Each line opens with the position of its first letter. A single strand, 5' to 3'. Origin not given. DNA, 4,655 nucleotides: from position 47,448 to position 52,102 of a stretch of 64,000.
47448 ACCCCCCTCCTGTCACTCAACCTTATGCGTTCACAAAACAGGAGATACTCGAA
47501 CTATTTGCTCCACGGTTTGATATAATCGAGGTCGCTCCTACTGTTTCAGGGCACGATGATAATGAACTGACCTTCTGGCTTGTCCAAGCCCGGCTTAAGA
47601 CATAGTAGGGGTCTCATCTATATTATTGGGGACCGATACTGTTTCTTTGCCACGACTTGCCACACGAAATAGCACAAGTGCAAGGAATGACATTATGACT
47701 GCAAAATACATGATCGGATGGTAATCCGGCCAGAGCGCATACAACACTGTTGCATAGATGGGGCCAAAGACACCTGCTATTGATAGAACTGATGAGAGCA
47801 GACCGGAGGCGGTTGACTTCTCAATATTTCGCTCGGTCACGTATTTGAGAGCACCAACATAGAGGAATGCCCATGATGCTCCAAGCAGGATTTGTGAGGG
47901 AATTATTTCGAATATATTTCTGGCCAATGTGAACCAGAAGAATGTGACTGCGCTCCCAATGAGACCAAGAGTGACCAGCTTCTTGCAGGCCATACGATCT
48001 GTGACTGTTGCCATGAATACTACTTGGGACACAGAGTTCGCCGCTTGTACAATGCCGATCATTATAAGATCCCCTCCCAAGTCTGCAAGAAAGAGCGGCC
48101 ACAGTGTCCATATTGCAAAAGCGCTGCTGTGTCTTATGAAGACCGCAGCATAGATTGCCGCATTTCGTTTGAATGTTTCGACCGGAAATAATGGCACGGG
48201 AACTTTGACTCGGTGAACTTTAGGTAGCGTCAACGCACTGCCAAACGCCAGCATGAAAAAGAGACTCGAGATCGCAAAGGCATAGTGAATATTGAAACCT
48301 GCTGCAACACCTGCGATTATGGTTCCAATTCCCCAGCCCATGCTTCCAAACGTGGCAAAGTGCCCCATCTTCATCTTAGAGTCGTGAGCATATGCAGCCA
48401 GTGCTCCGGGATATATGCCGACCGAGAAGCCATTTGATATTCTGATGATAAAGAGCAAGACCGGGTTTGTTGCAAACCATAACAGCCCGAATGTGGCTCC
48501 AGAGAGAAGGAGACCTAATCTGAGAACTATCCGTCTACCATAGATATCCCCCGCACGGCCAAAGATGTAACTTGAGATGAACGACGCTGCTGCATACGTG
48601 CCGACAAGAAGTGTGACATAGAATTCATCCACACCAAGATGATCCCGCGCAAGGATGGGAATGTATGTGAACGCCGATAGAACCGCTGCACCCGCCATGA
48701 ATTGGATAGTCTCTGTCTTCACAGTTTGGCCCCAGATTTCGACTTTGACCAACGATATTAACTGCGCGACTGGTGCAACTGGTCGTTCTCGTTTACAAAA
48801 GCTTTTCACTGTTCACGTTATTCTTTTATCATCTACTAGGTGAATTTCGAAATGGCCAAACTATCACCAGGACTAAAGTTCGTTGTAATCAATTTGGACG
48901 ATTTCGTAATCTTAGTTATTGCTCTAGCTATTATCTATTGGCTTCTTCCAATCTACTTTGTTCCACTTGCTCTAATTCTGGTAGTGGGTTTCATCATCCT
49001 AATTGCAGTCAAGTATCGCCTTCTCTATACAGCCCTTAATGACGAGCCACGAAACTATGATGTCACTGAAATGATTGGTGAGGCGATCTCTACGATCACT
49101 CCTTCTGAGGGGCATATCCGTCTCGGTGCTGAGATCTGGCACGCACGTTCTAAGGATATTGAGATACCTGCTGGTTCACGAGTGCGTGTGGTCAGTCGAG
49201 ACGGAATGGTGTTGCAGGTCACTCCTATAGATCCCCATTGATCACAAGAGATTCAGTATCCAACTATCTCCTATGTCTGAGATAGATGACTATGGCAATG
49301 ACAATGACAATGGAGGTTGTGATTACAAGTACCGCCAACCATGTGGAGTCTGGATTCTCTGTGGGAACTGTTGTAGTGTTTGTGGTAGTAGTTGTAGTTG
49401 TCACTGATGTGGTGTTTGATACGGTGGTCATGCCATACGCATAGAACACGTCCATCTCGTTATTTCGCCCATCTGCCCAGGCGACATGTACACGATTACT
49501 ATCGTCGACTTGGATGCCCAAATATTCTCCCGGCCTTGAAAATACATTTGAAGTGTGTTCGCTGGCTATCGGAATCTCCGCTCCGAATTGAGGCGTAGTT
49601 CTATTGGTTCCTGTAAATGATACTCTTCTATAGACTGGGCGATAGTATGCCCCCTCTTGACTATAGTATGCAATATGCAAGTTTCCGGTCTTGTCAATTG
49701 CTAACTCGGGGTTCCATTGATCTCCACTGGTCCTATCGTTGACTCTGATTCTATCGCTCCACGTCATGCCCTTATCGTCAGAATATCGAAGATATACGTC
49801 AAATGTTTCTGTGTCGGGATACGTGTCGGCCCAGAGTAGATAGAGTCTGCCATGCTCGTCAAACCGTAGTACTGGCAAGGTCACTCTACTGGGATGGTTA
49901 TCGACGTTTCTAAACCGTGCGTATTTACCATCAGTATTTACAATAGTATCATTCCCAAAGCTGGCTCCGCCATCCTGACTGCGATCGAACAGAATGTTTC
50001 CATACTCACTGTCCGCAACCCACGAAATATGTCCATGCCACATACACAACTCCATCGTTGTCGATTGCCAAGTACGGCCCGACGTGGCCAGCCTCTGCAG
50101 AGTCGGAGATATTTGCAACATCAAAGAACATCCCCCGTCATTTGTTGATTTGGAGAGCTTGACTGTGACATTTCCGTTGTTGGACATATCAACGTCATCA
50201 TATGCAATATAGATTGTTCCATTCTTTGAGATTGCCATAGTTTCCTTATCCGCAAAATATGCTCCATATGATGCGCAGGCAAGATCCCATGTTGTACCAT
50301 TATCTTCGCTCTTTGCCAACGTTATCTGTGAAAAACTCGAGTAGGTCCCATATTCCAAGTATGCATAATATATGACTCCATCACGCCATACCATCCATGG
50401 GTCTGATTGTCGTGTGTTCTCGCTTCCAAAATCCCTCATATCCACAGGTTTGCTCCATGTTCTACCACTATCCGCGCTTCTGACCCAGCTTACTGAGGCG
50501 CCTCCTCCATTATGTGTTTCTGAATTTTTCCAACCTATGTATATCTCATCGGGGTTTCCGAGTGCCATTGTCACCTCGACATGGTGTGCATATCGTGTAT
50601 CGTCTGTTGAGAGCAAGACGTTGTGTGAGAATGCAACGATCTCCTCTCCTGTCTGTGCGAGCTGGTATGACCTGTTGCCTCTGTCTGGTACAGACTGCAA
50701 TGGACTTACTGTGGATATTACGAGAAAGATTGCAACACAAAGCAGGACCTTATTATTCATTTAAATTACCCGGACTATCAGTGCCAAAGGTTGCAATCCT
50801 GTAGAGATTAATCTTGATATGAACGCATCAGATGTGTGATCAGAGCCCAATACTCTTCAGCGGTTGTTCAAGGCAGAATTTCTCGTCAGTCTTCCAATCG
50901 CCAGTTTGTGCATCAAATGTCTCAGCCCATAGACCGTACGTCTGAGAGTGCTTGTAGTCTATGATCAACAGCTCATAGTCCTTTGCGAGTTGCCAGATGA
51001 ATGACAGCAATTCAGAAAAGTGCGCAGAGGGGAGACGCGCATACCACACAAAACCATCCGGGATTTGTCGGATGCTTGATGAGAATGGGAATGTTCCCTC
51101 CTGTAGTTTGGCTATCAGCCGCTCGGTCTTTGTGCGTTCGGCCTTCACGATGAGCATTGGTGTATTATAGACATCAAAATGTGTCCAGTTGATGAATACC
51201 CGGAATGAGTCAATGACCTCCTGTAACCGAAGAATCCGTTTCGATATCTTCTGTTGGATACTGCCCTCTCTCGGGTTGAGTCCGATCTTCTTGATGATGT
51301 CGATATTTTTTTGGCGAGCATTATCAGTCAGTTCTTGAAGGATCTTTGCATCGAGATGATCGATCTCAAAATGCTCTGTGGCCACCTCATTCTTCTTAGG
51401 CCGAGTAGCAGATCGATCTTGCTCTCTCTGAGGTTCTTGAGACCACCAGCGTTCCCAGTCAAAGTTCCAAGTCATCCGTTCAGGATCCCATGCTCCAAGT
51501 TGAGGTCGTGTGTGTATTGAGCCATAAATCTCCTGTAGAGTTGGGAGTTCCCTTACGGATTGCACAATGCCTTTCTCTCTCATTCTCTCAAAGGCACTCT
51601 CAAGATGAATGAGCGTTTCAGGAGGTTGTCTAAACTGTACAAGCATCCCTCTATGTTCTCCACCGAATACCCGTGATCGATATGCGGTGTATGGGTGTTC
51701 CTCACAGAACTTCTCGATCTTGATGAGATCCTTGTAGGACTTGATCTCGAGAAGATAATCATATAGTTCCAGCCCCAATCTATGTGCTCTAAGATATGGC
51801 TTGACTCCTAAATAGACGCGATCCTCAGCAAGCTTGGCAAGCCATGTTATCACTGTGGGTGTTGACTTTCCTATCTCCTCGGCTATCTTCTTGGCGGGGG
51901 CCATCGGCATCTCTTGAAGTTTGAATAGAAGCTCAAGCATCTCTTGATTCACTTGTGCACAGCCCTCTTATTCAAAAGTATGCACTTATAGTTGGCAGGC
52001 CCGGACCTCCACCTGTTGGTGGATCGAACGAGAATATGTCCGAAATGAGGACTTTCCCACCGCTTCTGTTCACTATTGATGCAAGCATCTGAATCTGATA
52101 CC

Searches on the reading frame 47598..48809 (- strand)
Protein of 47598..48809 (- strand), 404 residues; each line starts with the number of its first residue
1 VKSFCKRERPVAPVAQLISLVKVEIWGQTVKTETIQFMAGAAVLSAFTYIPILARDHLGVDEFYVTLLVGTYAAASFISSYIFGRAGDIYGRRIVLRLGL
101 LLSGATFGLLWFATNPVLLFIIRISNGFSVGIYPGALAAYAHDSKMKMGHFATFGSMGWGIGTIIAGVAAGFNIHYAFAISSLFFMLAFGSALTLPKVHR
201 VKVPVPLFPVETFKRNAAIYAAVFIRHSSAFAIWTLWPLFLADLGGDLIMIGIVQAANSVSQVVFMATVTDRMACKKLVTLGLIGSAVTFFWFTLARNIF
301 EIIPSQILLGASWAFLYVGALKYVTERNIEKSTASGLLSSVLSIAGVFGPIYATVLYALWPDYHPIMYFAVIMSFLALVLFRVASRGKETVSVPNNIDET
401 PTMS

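Call 41: search_protein_families(library=pfam, proteins=[window:47598-48809:-], max_evalue=0.0001)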
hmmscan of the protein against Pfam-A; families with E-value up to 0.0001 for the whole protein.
window:47598-48809:- (404 aa): 1 family
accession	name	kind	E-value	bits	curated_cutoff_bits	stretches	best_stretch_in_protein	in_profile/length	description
PF07690.21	MFS_1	-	1.2e-29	103.8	33.4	2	36-217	5-203/347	Major Facilitator Superfamily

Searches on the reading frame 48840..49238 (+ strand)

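Call 71: search_protein_families(library=pfam, proteins=[window:48840-49238:+], max_evalue=0.001)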
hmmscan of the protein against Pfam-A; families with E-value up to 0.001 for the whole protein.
window:48840-49238:+ (133 aa): 1 family
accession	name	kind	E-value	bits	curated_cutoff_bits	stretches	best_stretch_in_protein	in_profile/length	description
PF01957.25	NfeD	-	2e-14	54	29.1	1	76-129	2-57/57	NfeD-like C-terminal, partner-binding domain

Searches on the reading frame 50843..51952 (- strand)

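Call 41: search_protein_families(library=pfam, proteins=[window:50843-51952:-], max_evalue=0.0001)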
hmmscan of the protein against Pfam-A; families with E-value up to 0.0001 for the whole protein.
window:50843-51952:- (370 aa): 2 families
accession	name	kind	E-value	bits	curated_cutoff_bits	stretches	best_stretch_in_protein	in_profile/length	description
PF13404.12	HTH_AsnC-type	-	2.8e-07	30.7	27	0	197-227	1-31/42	AsnC-type helix-turn-helix domain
PF13412.12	HTH_24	-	7.3e-05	22.7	21.9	0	198-227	2-31/48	Winged helix-turn-helix DNA-binding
